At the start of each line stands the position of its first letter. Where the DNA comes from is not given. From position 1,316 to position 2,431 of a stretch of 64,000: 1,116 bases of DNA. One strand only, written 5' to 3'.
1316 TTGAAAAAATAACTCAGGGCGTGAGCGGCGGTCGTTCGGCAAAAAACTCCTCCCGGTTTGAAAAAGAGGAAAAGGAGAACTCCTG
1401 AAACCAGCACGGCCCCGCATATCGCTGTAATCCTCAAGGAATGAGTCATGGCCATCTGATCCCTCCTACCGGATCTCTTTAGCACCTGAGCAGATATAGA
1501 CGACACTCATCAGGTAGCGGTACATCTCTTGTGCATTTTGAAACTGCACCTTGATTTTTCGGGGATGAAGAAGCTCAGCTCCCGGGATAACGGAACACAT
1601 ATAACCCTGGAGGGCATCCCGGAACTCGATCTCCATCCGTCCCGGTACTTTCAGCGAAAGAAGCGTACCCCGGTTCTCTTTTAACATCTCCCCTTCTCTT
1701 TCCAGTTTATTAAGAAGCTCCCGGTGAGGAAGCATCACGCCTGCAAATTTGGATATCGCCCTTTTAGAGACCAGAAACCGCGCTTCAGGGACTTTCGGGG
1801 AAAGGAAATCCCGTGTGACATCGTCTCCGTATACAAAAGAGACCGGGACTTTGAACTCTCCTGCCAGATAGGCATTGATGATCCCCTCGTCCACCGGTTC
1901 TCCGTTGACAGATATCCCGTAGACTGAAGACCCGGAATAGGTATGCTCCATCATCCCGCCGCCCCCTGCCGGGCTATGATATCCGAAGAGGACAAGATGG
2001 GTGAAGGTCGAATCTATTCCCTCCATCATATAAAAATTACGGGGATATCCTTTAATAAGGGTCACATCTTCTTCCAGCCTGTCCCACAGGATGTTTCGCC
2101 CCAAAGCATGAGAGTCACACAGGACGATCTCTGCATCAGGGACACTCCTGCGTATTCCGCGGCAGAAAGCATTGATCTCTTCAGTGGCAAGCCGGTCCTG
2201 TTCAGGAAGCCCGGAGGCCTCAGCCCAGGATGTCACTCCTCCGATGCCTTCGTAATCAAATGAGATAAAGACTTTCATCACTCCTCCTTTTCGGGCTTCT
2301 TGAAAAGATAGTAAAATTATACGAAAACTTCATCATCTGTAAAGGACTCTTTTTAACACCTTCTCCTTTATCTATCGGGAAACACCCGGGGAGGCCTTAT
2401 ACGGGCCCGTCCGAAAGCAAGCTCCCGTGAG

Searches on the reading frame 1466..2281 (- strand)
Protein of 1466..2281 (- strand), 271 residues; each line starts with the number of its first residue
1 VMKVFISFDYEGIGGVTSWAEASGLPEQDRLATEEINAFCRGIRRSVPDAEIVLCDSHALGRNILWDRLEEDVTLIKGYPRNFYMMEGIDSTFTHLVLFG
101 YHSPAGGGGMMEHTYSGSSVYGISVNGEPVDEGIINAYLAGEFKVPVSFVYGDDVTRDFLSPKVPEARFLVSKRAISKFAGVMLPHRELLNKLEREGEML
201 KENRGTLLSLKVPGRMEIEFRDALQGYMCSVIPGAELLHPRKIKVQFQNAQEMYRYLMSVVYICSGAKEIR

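Call 50: search_protein_families(library=pfam, proteins=[window:1466-2281:-], max_evalue=0.00001)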
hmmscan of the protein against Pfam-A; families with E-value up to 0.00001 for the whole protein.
window:1466-2281:- (271 aa): 1 family
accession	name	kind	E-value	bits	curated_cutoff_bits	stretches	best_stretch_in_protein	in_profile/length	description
PF04951.18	Peptidase_M55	-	4.1e-69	233.4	25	1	2-258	1-263/264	D-aminopeptidase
